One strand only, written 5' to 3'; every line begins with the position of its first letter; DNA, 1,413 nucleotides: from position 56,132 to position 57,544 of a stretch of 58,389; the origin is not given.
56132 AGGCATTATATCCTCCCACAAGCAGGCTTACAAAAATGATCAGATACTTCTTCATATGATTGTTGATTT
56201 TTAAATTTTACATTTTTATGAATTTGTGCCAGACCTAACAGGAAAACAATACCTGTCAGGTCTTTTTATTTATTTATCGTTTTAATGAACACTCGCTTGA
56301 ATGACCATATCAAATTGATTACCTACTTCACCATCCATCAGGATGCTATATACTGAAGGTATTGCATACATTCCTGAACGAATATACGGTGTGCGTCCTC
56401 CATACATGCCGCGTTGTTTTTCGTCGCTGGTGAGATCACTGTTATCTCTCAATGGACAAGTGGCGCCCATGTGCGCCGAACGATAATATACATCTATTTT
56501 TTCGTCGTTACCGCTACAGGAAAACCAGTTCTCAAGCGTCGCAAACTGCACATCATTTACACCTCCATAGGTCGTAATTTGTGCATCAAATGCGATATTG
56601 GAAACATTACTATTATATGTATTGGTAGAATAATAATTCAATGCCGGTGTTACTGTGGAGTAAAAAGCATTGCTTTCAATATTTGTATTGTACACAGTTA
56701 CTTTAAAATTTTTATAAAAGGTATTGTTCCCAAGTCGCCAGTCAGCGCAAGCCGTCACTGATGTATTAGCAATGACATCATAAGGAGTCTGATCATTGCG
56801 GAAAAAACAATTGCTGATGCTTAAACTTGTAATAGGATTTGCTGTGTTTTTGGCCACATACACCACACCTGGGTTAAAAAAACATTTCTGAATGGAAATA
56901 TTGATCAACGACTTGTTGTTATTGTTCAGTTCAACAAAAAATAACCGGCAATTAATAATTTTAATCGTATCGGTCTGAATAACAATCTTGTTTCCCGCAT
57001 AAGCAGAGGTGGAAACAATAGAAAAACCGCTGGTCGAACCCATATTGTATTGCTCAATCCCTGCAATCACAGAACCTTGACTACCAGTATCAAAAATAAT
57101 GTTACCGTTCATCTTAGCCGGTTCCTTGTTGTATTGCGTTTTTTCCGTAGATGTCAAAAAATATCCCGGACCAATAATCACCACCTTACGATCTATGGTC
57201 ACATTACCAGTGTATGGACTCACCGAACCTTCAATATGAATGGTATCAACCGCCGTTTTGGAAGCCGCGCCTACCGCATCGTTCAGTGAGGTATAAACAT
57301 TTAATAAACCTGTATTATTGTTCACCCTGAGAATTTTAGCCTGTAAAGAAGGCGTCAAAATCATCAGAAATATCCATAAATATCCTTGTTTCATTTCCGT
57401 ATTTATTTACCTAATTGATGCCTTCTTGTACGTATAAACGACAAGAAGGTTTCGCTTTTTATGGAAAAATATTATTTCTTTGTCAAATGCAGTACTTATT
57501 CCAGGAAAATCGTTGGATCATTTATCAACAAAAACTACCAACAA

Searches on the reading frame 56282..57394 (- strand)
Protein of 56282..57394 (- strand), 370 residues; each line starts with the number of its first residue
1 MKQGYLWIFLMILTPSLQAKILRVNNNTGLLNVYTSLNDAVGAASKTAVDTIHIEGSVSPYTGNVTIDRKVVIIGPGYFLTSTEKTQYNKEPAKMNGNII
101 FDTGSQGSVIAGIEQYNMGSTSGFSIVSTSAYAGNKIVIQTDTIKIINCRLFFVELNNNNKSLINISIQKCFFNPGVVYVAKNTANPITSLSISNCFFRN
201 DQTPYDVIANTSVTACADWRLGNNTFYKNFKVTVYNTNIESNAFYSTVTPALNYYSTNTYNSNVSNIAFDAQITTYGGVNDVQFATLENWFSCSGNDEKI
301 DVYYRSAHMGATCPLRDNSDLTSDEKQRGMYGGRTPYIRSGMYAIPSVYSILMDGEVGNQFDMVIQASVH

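Call 17: search_protein_families(library=pfam, proteins=[window:56282-57394:-], max_evalue=0.001)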
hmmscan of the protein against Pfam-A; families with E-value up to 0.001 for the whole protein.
window:56282-57394:- (370 aa): 0 families

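Call 47: search_protein_families(library=ncbifam, proteins=[window:56282-57394:-], max_evalue=1)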
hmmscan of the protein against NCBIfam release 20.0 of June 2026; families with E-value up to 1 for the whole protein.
window:56282-57394:- (370 aa): 0 families

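Call 51: search_solved_structures(query=A4, max_evalue=10)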
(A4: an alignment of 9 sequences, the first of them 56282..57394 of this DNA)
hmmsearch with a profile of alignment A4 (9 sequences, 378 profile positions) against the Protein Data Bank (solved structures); distinct sequences matched with E-value up to 10: 2.
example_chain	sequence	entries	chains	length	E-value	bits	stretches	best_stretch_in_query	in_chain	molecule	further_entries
9ubw_E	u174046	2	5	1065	0.95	11.6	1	194-237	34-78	Cation channel sperm-associated auxiliary subunit beta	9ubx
7eeb_E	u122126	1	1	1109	0.99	11.5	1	194-237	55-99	Cation channel sperm-associated protein subunit beta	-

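Call 56: find_homologous_proteins(query=A4, max_evalue=0.001)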
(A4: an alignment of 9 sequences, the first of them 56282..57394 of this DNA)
Query A4 (9 sequences) (370 aa, profile of the alignment): 651 proteins with E <= 0.001 among 8000 candidates; the best 120 are listed.
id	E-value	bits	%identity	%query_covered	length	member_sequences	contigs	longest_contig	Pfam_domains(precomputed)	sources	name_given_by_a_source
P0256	7.6e-156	537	38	100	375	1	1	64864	-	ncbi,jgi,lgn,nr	ncbi:MAG: hypothetical protein LBQ60_05765 [Bacteroidales bacterium]|jgi:hypothetical protein|nr:hyp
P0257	9.5e-152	523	100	100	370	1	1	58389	-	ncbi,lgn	-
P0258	1.1e-150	520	43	100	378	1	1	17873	-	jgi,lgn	jgi:hypothetical protein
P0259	1.7e-150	519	52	99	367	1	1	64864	-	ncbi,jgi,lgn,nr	ncbi:MAG: hypothetical protein LBQ60_05760 [Bacteroidales bacterium]|jgi:hypothetical protein|nr:hyp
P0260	7.4e-150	517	41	100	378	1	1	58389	-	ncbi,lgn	-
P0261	1.9e-144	499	32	100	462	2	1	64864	-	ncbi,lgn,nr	ncbi:MAG: hypothetical protein LBQ60_05770 [Bacteroidales bacterium]|nr:hypothetical protein [Bacter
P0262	4.9e-141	488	40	100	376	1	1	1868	-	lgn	-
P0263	6.5e-139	481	29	100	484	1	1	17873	-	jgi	jgi:hypothetical protein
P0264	5.0e-138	478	43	100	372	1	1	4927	-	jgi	jgi:hypothetical protein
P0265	3.1e-136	472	38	98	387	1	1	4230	-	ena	-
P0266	5.1e-136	472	33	97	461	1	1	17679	-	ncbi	-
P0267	1.2e-135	470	39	100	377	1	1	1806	-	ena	-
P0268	1.3e-133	464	37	96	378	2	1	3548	-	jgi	-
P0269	5.8e-133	462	36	100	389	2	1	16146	-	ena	-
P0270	7.6e-133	461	37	98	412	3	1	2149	-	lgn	-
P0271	7.6e-133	461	51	100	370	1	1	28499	-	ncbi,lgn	-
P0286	8.0e-124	432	44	100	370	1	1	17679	-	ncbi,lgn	-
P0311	1.4e-64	237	33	92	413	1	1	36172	-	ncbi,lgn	-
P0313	5.1e-48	182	31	95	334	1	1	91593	-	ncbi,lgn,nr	ncbi:MAG: hypothetical protein HXX13_16110 [Bacteroidetes bacterium]|nr:hypothetical protein [Bacter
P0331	8.8e-41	158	27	94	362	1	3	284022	-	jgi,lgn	jgi:hypothetical protein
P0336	5.2e-40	156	27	96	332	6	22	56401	-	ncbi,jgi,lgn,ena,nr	ncbi:MAG TPA: hypothetical protein PKN12_03045 [Bacteroidales bacterium]|nr:hypothetical protein [Ba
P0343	1.3e-38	151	30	94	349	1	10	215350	-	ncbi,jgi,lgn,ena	jgi:hypothetical protein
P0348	3.7e-38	150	27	92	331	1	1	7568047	-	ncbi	ncbi:MAG: hypothetical protein QM731_24500 [Chitinophagaceae bacterium]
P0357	4.5e-37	146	30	96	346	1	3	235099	-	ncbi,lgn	-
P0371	1.8e-36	144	26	95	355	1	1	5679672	PF13229.13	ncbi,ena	-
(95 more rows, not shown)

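Call 57: find_encoding_contigs(protein=P0271, flank=10000, max_places=2)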
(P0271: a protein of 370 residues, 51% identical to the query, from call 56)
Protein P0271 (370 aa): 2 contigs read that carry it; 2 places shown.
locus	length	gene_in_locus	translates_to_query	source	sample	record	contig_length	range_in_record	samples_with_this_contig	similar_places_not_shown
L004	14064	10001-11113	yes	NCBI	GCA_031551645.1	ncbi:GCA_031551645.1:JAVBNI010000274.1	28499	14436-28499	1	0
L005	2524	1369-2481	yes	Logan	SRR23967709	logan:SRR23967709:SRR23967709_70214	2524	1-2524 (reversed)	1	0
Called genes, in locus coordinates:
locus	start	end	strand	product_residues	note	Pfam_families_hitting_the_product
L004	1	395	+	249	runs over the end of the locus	PF13559:DUF4129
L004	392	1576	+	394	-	PF14258:DUF4350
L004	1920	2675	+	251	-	PF03932:CutC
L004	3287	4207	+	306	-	-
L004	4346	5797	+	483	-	PF01546:Peptidase_M20, PF07687:M20_dimer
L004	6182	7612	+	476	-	PF01408:GFO_IDH_MocA, PF21252:Glyco_hydro_109_C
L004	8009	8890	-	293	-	PF00756:Esterase (weak), PF00561:Abhydrolase_1, PF12146:Hydrolase_4, PF12697:Abhydrolase_6, PF03096:Ndr, PF12695:Abhydrolase_5 (faint)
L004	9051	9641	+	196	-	PF04893:Yip1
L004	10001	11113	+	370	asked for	-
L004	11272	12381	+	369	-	-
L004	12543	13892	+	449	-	-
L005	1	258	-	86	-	?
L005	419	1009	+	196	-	PF04893:Yip1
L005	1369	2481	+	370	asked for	-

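Call 58: find_encoding_contigs(protein=P0286, flank=10000, max_places=2)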
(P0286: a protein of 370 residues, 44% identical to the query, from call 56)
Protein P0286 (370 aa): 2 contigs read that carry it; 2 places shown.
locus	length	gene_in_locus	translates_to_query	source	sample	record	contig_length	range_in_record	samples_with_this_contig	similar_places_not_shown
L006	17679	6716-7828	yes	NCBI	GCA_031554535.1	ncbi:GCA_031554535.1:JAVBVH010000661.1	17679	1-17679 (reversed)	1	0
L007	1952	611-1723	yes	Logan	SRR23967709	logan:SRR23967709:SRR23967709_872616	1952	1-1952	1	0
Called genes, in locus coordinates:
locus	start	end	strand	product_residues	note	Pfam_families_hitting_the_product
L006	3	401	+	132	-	?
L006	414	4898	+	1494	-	PF13573:SprB (weak), PF17963:Big_9 (weak), PF17803:Cadherin_4, PF17892:Cadherin_5, PF17963:Big_9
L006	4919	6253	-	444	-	PF01011:PQQ (faint), PF13360:PQQ_2, PF13570:Beta-prop_ACSF4 (faint)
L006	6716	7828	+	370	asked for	-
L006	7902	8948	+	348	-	-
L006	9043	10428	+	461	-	-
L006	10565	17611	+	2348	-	PF07495:Y_Y_Y (faint), PF10038:DUF2274 (faint), PF16389:DUF4998 (faint), PF17957:Big_7 (faint), PF19077:Big_13 (faint), PF21868:GbpA_D3 (faint), PF24421:Ig_J (faint), PF17583:DUF5484 (faint), +3 more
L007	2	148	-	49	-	?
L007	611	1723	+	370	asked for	-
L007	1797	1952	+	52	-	?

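Call 59: find_encoding_contigs(protein=P0336, flank=10000, max_places=3)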
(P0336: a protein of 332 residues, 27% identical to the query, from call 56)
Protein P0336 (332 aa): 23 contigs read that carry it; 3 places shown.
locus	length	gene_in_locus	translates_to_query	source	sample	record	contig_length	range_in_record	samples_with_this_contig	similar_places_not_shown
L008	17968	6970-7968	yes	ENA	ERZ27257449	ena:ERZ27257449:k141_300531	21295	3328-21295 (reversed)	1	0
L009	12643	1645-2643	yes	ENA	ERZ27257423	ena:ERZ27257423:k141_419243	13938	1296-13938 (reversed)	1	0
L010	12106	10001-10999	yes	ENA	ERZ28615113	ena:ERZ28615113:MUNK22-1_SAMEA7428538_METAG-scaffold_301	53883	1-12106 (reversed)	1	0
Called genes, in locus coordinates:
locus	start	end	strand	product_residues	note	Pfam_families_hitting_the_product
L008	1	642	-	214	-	?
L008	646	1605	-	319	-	PF00111:Fer2 (weak), PF13510:Fer2_4, PF10588:NADH-G_4Fe-4S_3, PF22117:Fer4_Nqo3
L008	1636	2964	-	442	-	PF01512:Complex1_51K, PF22461:SLBB_2 (weak), PF10589:NADH_4Fe-4S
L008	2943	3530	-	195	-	PF01257:2Fe-2S_thioredx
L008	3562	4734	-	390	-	PF00346:Complex1_49kDa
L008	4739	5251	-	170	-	PF00329:Complex1_30kDa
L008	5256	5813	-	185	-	PF01058:Oxidored_q6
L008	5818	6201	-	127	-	PF00507:Oxidored_q4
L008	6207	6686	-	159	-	PF03073:TspO_MBR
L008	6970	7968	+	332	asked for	-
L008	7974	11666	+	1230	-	PF13529:Peptidase_C39_2 (weak), PF21868:GbpA_D3 (faint), PF19408:PKD_6, PF18962:Por_Secre_tail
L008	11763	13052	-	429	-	PF13424:TPR_12 (weak), PF00515:TPR_1 (faint)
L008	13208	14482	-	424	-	-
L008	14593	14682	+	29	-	-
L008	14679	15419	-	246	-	PF00072:Response_reg, PF04397:LytTR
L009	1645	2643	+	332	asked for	-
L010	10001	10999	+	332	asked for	-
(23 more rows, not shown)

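Call 61: find_encoding_contigs(protein=P0348, flank=8000, max_places=1)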
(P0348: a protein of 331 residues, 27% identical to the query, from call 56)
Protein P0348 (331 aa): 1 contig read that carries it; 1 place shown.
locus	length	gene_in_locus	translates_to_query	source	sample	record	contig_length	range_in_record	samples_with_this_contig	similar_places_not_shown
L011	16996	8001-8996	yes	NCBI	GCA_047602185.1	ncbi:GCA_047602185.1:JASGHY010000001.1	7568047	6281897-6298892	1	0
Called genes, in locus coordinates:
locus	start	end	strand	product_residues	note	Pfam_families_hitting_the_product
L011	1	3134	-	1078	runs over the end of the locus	PF13620:CarboxypepD_reg, PF13715:CarbopepD_reg_2, PF07715:Plug, PF00593:TonB_dep_Rec_b-barrel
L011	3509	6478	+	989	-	PF13620:CarboxypepD_reg, PF13715:CarbopepD_reg_2, PF07715:Plug, PF00593:TonB_dep_Rec_b-barrel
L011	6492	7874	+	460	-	PF07980:SusD_RagB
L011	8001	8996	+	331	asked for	-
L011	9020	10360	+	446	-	PF18962:Por_Secre_tail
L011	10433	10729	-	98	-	-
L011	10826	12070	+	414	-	PF14522:Cytochrome_C7 (faint), PF09699:Paired_CXXCH_1 (faint), PF13442:Cytochrome_CBB3 (faint), PF13435:Cytochrome_C554 (faint)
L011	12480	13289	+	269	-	PF20240:DUF6597, PF12833:HTH_18, PF00165:HTH_AraC (weak)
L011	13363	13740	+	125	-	PF00903:Glyoxalase, PF18029:Glyoxalase_6 (weak), PF22650:At5g48480-like_C (weak)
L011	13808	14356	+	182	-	PF07209:DUF1415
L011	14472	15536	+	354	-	PF06580:His_kinase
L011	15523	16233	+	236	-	PF00072:Response_reg, PF04397:LytTR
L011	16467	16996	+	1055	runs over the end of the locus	PF13620:CarboxypepD_reg, PF13715:CarbopepD_reg_2, PF07715:Plug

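Call 62: find_encoding_contigs(protein=P0343, flank=8000, max_places=1)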
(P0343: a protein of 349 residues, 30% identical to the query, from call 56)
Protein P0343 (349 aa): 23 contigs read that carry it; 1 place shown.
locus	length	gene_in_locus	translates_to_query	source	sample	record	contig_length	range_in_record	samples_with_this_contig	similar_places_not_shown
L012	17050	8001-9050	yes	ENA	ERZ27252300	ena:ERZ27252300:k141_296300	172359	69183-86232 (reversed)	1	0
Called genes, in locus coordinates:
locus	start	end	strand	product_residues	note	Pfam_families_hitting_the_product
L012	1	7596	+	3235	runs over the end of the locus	PF05342:Peptidase_M26_N (faint), PF07581:Glug (faint), PF02368:Big_2 (faint), PF21461:HL_N-beta (faint), PF26918:Ig_Eae (faint), PF18657:YDG, PF18998:Flg_new_2, PF18962:Por_Secre_tail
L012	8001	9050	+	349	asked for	-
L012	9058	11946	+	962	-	PF09479:Flg_new (faint), PF18998:Flg_new_2, PF13715:CarbopepD_reg_2 (faint), PF18962:Por_Secre_tail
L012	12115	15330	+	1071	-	PF13424:TPR_12 (weak), PF17874:TPR_MalT (weak), PF13424:TPR_12, PF00512:HisKA, PF02518:HATPase_c, PF00072:Response_reg, PF12833:HTH_18, PF00165:HTH_AraC, +10 more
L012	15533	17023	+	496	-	PF22842:Pel9A-like_beta_helix, PF07602:DUF1565 (faint), PF13229:Beta_helix (weak)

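Call 63: find_encoding_contigs(protein=P0313, flank=8000, max_places=1)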
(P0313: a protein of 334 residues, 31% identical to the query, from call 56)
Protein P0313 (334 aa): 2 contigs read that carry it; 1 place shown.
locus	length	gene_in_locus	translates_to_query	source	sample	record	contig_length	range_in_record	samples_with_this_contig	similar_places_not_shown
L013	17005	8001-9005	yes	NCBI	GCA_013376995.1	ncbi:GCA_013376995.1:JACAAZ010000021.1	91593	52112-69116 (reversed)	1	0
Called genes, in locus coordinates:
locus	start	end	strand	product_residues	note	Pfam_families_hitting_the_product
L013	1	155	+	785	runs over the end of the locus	-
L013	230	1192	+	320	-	-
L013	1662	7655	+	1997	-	PF21722:Gly_rich_2, PF19408:PKD_6, PF13895:Ig_2 (faint), PF19408:PKD_6, PF19081:Ig_7, PF09603:Fib_succ_major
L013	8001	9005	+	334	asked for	-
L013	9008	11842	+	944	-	PF00112:Peptidase_C1, PF18560:Lectin_like, PF07495:Y_Y_Y (faint)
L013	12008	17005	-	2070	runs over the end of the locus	PF07495:Y_Y_Y (faint), PF19077:Big_13 (faint), PF00801:PKD (weak), PF18911:PKD_4, PF00801:PKD (weak), PF18911:PKD_4, PF07705:CARDB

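Call 66: find_related_loci(query=A4, collection=genome_contigs, flank=10000)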
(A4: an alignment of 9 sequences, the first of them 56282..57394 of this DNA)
Query A4 (370 aa) in genome_contigs; peptide patterns used: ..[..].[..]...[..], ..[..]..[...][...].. (x = any residue, [..] = any of these).
83 stretches matched a pattern; 22 encode a relative of the query (tblastn E <= 1e-3); 22 distinct loci.
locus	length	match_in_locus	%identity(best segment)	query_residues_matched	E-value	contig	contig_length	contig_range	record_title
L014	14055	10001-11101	51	1-370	2e-107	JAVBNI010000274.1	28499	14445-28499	MAG: Bacteroidales bacterium isolate EPI_MAG_00075 c_000007490789, whole genome shotgun sequence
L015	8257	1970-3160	45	1-370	1e-101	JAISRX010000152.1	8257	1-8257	MAG: Bacteroidales bacterium isolate Kf353_bin88 k119_3122915, whole genome shotgun sequence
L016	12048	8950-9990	45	21-370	4e-87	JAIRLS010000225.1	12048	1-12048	MAG: Bacteroidales bacterium isolate Cc175_bin60 k119_1541457, whole genome shotgun sequence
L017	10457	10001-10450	43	5-156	1e-35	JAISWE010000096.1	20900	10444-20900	MAG: Bacteroidales bacterium isolate Nc350_bin110 k119_2059194, whole genome shotgun sequence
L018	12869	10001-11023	27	1-351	6e-17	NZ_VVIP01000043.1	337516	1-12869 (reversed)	Foetidibacter luteolus strain YG09 43, whole genome shotgun sequence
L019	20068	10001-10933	30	9-351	2e-16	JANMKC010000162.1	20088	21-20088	MAG: Flavobacteriales bacterium isolate OTE_64_metabat_257 OTE_64_k141_226430, whole genome shotgun sequence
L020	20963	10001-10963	27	10-352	4e-16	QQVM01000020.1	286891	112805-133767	MAG: Bacteroidetes bacterium isolate MA_BCD_1 c_000000000011, whole genome shotgun sequence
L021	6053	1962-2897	25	1-352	1e-15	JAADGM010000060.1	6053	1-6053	MAG: FCB group bacterium isolate M_MetaBat.118 contig-127_23162, whole genome shotgun sequence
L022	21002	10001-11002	27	10-355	9e-15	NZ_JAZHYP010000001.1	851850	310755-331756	Mariniflexile soesokkakense strain KCTC 32427 NODE_1_length_851850_cov_63.168604, whole genome shotgun sequence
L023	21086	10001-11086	27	5-367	2e-14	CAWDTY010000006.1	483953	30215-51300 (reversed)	MAG: uncultured Chitinophagaceae bacterium isolate MFD05442.bin.1.288 genome assembly, contig: contig_3130, whole genome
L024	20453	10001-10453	34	5-151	4e-14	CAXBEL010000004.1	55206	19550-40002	MAG TPA_asm: uncultured Flavobacteriaceae bacterium isolate ERR2762102_binner13_Refined_30 genome assembly, contig: ERZ3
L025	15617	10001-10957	27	33-367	9e-14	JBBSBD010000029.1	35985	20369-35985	MAG: Chitinophagales bacterium isolate La6_metabat2.083 La6_metabat2.083_K_918303_L_35985_cov_39.0026, whole genome shot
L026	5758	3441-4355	26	13-351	1e-13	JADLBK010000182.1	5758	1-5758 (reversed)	MAG: Flavobacteriales bacterium isolate SJ163 c_000001323142, whole genome shotgun sequence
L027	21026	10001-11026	27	8-355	2e-13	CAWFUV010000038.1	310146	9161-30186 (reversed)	MAG: uncultured Chitinophagaceae bacterium isolate MFD09368.bin.3.47 genome assembly, contig: contig_54258, whole genome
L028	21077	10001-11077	26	8-367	1e-12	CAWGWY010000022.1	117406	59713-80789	MAG: uncultured Chitinophagaceae bacterium isolate MFD02581.bin.2.150 genome assembly, contig: contig_65853, whole genom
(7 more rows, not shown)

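Call 69: search_protein_families(library=pfam, proteins=[P0371, P0336, P0348, P0343, P0313, P0331, P0357, P0311, P0257, P0260], max_evalue=1)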
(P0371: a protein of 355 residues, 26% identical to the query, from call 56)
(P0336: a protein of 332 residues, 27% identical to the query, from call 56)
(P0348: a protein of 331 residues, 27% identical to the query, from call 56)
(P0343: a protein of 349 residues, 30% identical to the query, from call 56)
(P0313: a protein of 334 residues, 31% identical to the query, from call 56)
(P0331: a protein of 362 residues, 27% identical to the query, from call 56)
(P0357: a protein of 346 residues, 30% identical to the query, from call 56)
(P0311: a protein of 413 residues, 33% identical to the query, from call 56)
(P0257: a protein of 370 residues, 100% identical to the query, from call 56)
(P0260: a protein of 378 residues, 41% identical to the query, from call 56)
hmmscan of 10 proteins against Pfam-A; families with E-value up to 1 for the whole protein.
P0371 (355 aa): 1 family
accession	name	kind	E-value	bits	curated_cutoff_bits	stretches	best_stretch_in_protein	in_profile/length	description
PF13229.12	Beta_helix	-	4.6e-06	26.8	25.9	1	116-252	17-138/158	Right handed beta helix region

P0336 (332 aa): 0 families

P0348 (331 aa): 0 families

P0343 (349 aa): 0 families

P0313 (334 aa): 1 family
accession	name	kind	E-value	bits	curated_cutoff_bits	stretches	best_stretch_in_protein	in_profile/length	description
PF06453.16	LT-IIB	-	0.049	14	25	1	210-276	8-74/122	Type II heat-labile enterotoxin , B subunit (LT-IIB)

P0331 (362 aa): 1 family
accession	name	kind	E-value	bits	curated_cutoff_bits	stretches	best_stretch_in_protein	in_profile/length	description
PF15432.12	Sec-ASP3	-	0.044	14.3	27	1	121-197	5-78/126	Accessory Sec secretory system ASP3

P0357 (346 aa): 0 families

P0311 (413 aa): 1 family
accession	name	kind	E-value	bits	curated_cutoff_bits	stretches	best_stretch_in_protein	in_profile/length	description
PF01989.23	AcnX_swivel_put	-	0.14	12.4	27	1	150-184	40-74/80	Aconitase X swivel domain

P0257 (370 aa): 1 family
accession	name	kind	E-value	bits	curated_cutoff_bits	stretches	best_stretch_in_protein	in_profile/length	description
PF05390.16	Kre9_KNH1_C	-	0.057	14.6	26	1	227-264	38-75/102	Yeast cell wall synthesis protein KRE9/KNH1 C-terminal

P0260 (378 aa): 1 family
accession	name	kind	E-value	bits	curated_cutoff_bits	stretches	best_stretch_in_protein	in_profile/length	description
PF22017.1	HP1454-like_C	-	0.65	10.6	27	1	197-245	38-86/93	LPP20 lipofamily protein, C-terminal domain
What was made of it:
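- On Right-handed beta-helix (Pfam Beta_helix PF13229), for the BH partner: The window's own paralogues give no hit (calls 17, 69).
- BH fold: one member of the BH family passes the Pfam Beta_helix gathering score (call 69).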

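Call 77: search_protein_families(library=pfam, proteins=[L019:6516-8927:+, L019:9017-9826:+, L022:7693-9834:-, L022:6950-7714:-, L022:11065-12051:+, L019:11008-12003:+, L024:11090-12073:+, L023:11108-12382:+], max_evalue=0.01)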
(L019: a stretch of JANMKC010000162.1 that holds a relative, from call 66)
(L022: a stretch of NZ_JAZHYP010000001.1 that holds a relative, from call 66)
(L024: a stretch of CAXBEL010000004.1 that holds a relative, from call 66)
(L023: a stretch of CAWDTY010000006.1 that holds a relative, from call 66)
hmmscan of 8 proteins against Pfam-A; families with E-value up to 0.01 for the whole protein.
L019:6516-8927:+ (804 aa): 8 families
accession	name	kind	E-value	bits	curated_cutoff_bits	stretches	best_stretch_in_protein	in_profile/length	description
PF06580.19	His_kinase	-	8.8e-24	84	25.2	1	585-664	2-81/81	Histidine kinase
PF13424.12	TPR_12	-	1.4e-10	41.6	30.1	2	257-322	9-76/77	Tetratricopeptide repeat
PF02518.31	HATPase_c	-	3.2e-07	31.2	26.4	1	685-800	9-109/111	Histidine kinase-, DNA gyrase B-, and HSP90-like ATPase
PF00515.34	TPR_1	-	4.8e-07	29.8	27.8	0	296-320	6-30/34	Tetratricopeptide repeat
PF07719.23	TPR_2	-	2.1e-06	27.9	27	0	296-321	6-31/34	Tetratricopeptide repeat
PF13581.12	HATPase_c_2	-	0.00011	22.7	27.4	1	691-769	41-108/127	Histidine kinase-like ATPase domain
PF13181.12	TPR_8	-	0.0031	18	25.7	0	296-321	6-31/34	Tetratricopeptide repeat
PF13414.12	TPR_11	-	0.0044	17.1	26.8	0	309-320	12-23/42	TPR repeat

L019:9017-9826:+ (270 aa): 3 families
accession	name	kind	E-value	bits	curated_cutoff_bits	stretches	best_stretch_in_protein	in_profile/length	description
PF00072.30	Response_reg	-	1e-20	74.4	30.2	1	32-139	2-110/111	Response regulator receiver domain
PF04397.21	LytTR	-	3.9e-18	65.9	22.6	1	175-267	4-97/98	LytTr DNA-binding domain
PF20274.4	cREC_REC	-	1.8e-07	32.2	27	1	32-102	3-63/88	Cyclic-phosphate processing Receiver domain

L022:7693-9834:- (714 aa): 10 families
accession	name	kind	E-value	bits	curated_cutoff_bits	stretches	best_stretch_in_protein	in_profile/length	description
PF13424.12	TPR_12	-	1.7e-33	115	30.1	4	225-297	4-77/77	Tetratricopeptide repeat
PF06580.19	His_kinase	-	3.1e-22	79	25.2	1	512-592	1-81/81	Histidine kinase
PF00515.34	TPR_1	-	5.4e-12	45.4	27.8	1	185-214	4-33/34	Tetratricopeptide repeat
PF13176.12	TPR_7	-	7e-11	41.8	27.9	0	267-297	1-31/36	Tetratricopeptide repeat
PF13181.12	TPR_8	-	6.9e-10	38.7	25.7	0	143-167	2-26/34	Tetratricopeptide repeat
PF14938.12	SNAP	-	7e-10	39.3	25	1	88-216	61-189/282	Soluble NSF attachment protein, SNAP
PF13374.12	TPR_10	-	2.4e-07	31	27.5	0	267-297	4-34/42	Tetratricopeptide repeat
PF07719.23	TPR_2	-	1.3e-06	28.5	27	0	185-214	4-33/34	Tetratricopeptide repeat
PF10602.15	RPN7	-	5.2e-05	23.4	29.6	1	87-224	21-152/174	26S proteasome subunit RPN7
PF02518.31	HATPase_c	-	0.00017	22.4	26.4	1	613-711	9-110/111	Histidine kinase-, DNA gyrase B-, and HSP90-like ATPase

L022:6950-7714:- (255 aa): 2 families
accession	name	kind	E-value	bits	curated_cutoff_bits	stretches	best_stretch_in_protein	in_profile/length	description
PF04397.21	LytTR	-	1.3e-16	61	22.6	1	161-254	3-97/98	LytTr DNA-binding domain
PF00072.30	Response_reg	-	1.4e-16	61.1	30.2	1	14-121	2-110/111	Response regulator receiver domain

L022:11065-12051:+ (329 aa): 2 families
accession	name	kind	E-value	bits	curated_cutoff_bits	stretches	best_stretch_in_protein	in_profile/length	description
PF18962.6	Por_Secre_tail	-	3.3e-15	56.6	27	1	259-326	1-73/75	Secretion system C-terminal sorting domain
PF13585.12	CHU_C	-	0.00031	21.2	27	1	263-313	13-68/86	CHU_C Type IX secretion signal domain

L019:11008-12003:+ (332 aa): 1 family
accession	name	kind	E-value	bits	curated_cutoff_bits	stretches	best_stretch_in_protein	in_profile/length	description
PF18962.6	Por_Secre_tail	-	6.7e-10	39.6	27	1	261-317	1-62/75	Secretion system C-terminal sorting domain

L024:11090-12073:+ (328 aa): 6 families
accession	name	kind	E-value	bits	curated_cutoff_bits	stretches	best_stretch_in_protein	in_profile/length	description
PF18962.6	Por_Secre_tail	-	3.1e-15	56.6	27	1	258-326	1-74/75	Secretion system C-terminal sorting domain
PF19077.6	Big_13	-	0.00018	22.3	27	0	201-241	59-97/102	Bacterial Ig-like domain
PF07495.19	Y_Y_Y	-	0.00075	19.8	26.6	0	65-90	38-64/65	Y_Y_Y domain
PF13585.12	CHU_C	-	0.0016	19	27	1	254-320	5-77/86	CHU_C Type IX secretion signal domain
PF15418.12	DUF4625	-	0.0032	18.2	27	0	56-90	97-130/131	Domain of unknown function (DUF4625)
PF21226.3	MalQ_N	-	0.0096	16.7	24.1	0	56-77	61-82/91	MalQ N-terminal beta sandwich domain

L023:11108-12382:+ (425 aa): 1 family
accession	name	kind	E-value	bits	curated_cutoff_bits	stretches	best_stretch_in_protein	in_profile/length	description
PF18962.6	Por_Secre_tail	-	8.1e-12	45.7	27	1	350-424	1-75/75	Secretion system C-terminal sorting domain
